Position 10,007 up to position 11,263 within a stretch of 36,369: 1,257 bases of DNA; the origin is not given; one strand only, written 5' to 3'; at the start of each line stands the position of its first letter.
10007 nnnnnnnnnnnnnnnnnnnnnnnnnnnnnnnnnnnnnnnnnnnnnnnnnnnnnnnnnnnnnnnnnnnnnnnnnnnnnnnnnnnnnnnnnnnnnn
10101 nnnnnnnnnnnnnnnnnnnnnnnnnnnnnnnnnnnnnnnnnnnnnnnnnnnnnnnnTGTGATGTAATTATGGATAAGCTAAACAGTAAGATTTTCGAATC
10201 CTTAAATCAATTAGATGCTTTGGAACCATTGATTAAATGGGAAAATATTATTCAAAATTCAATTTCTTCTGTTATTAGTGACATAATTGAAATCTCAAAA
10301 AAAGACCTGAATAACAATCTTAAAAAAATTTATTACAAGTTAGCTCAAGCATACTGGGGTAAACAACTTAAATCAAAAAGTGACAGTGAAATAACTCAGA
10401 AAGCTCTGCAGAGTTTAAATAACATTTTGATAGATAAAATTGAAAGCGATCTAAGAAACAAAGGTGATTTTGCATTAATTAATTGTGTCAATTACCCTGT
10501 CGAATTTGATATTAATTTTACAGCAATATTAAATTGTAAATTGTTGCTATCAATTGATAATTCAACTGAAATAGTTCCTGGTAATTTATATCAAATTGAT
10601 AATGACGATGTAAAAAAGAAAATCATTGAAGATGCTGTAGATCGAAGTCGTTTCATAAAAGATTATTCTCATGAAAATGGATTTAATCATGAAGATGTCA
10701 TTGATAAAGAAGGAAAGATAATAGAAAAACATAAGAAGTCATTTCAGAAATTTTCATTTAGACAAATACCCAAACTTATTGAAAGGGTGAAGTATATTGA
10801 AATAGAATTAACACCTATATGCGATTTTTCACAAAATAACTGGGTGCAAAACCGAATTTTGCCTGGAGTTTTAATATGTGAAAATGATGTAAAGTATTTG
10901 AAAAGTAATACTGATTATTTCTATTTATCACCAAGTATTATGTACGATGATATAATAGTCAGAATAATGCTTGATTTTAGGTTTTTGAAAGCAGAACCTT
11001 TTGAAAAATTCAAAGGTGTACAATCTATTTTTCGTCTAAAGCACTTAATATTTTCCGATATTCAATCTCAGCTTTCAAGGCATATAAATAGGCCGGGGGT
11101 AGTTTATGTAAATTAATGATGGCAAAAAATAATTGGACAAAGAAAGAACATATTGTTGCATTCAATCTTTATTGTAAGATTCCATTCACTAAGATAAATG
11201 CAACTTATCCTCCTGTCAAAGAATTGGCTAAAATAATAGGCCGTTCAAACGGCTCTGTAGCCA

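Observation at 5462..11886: C-protein/Vsr/Dcm operon continues into a histidine-kinase-like GHKL protein, a receiver-domain protein and an HNH nuclease: a candidate phosphorelay-gated restriction or defence module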

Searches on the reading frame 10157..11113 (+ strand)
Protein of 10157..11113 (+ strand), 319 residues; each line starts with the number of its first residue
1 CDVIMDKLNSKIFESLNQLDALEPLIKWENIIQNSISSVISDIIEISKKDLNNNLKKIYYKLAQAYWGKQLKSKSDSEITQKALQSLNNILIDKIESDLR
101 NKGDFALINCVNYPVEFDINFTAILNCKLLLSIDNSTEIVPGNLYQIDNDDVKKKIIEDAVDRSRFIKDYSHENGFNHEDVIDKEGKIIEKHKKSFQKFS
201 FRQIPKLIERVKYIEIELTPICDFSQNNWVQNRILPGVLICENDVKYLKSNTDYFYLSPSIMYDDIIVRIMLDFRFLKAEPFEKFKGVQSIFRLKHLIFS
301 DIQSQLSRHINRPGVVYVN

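Call 44: predict_structure(alignment_id=A4)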
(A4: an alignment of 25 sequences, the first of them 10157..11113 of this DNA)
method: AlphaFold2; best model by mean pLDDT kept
length: 319 residues; sequences in the alignment: 25
mean_pLDDT: 91.6   pTM: 0.81
mean pLDDT of the five models: 91.6, 90.4, 89.9, 89.4, 89.4
residues with pLDDT >= 90: 235; 70-90: 74; 50-70: 3; < 50: 7
segments of 3 or more residues with pLDDT < 50: 313-319
pLDDT, mean of each block of 10 residues (from residue 1): 84 85 92 96 91 96 91 93 95 95 85 90 96 90 95 96 95 95 93 97 97 96 85 96 96 92 97 95 92 95 90 48
secondary structure, 60 per line:
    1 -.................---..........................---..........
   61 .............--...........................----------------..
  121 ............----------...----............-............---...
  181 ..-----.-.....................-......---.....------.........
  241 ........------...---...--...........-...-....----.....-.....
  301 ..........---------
elements in order: H2-18 H22-47 H51-73 H76-102 H119-130 E143-145 H150-160 H163-174 H178-181 H190-210 E212-217 H221-225 E232-241 H242-247 E255-257 E261-263 E266-273 E278-280 H282-285 E290-294 H296-310

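Call 49: fold_search(model_id=the predicted structure, library=pdb)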
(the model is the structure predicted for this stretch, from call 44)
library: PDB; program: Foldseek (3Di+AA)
matches with E <= 10: 485; with E <= 0.001: 0
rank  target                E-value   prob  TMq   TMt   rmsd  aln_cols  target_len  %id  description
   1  1nwm                  2.4e-01  0.21  0.10  0.23  18.0       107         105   17  GAT domain of human GGA1 (released 2003-03-25)
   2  5cr2_C                2.7e-01  0.63  0.20  0.47   4.7       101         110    8  E. coli MazF in complex with single strand DNA substrate analog (released 2016-04-06)
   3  5cr2_B                4.8e-01  0.51  0.20  0.48   4.4        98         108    7  E. coli MazF in complex with single strand DNA substrate analog (released 2016-04-06)
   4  2cpt_MODEL_1_A        1.0e+00  0.12  0.11  0.21  11.9        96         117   18  Solution structure of MIT domain from human SKD1 (released 2005-11-19)
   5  9tg4_E                1.1e+00  0.02  0.09  0.08  25.1       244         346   11  Structure of the YbjP lipoprotein bound to the AcrABZ-TolC efflux pump (released 2026-04-08)
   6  9drt_A                1.2e+00  0.02  0.12  0.10  29.6       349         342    9  Crystal structure of the complex of M. tuberculosis PheRS with cognate precursor tRNA and fragment DDD00805735 (released 2025-06-04)
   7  1oxz                  1.3e+00  0.14  0.11  0.21  18.8       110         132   14  Crystal Structure of the Human GGA1 GAT domain (released 2003-04-15)
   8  8wrd_H                1.3e+00  0.04  0.10  0.13  11.4       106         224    8  Human VMAT2 in the apo state (released 2024-09-25)
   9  1x79_A                1.3e+00  0.11  0.08  0.25  14.5        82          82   16  Crystal structure of human GGA1 GAT domain complexed with the GAT-binding domain of Rabaptin5 (released 2004-10-12)
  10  7d3j_A                1.4e+00  0.03  0.11  0.04  24.5       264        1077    9  Crystal structure of the Cas12i1 R-loop complex after target DNA cleavage (released 2021-05-19)
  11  8h0v_A                1.7e+00  0.01  0.10  0.04  26.1       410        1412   12  RNA polymerase II transcribing a chromatosome (type I) (released 2022-12-07)
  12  7pi3_B                1.8e+00  0.04  0.09  0.12   7.0        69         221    9  PfCyRPA bound to Fab fragments from monoclonal antibodies Cy.003, Cy.004 and Cy.007 (released 2022-02-09)
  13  9dtf_A                1.8e+00  0.01  0.10  0.10  28.8       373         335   10  Crystal structure of the complex of M. tuberculosis PheRS with cognate precursor tRNA and fragment DDD01008876 (released 2025-06-04)
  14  7beh_H                1.9e+00  0.04  0.09  0.12  11.7        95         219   10  Crystal structure of the receptor binding domain of SARS-CoV-2 Spike glycoprotein in complex with COVOX-316 Fab (released 2021-03-03)
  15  6zvf_H                2.0e+00  0.04  0.09  0.12  10.8        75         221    9  Crystal structure of the recombinant Fab fragment derived from the hybridoma M3/38 in complex with a human Galectin-3  (released 2021-04-14)
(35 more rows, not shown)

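Call 76: fold_search(model_id=the predicted structure, library=viral)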
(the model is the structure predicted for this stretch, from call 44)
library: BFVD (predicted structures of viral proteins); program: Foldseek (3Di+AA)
matches with E <= 10: 414; with E <= 0.001: 0
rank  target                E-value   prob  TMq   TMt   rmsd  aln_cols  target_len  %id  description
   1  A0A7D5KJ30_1          5.9e-02  0.06  0.11  0.05  25.2       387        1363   10  RNA-directed RNA polymerase L [Halophytophthora RNA virus 1]
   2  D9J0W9                1.5e-01  0.63  0.26  0.38  17.9       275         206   10  Gp171 [Brochothrix phage A9]
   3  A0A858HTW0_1          2.1e-01  0.04  0.11  0.04  23.9       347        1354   10  RNA-dependent RNA polymerase (Fragment) [Riboviria sp.]
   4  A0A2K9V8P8            2.8e-01  0.13  0.16  0.07  23.5       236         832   14  E2 ubiquitin-conjugating enzyme (Fragment) [Bandra megavirus]
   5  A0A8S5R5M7            3.5e-01  0.05  0.08  0.19  17.2       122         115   13  DUF4177 domain-containing protein [Myoviridae sp. ctBoB21]
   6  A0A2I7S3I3            4.7e-01  0.03  0.10  0.04  20.6       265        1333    9  (no name in the UniProt tables at hand)
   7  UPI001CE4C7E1         5.9e-01  0.15  0.11  0.23  20.9       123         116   13  (no name look-up for this kind of identifier)
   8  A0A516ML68            5.9e-01  0.11  0.13  0.08  26.3       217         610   13  (no name in the UniProt tables at hand)
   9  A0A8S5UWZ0            5.9e-01  0.08  0.11  0.19  19.7       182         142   14  RNA polymerase sigma factor SigS [Siphoviridae sp. ctDmR33]
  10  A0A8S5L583            5.9e-01  0.02  0.10  0.08  27.6       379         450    9  Maturation protein [ssRNA phage SRR5467091_2]
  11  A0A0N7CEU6            7.0e-01  0.28  0.15  0.25  22.9       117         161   16  Uncharacterized protein [Salmonella phage 36]
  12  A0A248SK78            7.5e-01  0.11  0.13  0.17  18.1       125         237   12  (no name in the UniProt tables at hand)
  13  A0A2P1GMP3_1          7.5e-01  0.10  0.11  0.04  21.0       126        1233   15  Genome polyprotein [Wenzhou pesti-like virus 1]
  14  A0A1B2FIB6            7.5e-01  0.03  0.12  0.12  28.0       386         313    8  (no name in the UniProt tables at hand)
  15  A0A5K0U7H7            8.9e-01  0.20  0.13  0.28  19.8       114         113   12  Uncharacterized protein [Yasminevirus sp. GU-2018]
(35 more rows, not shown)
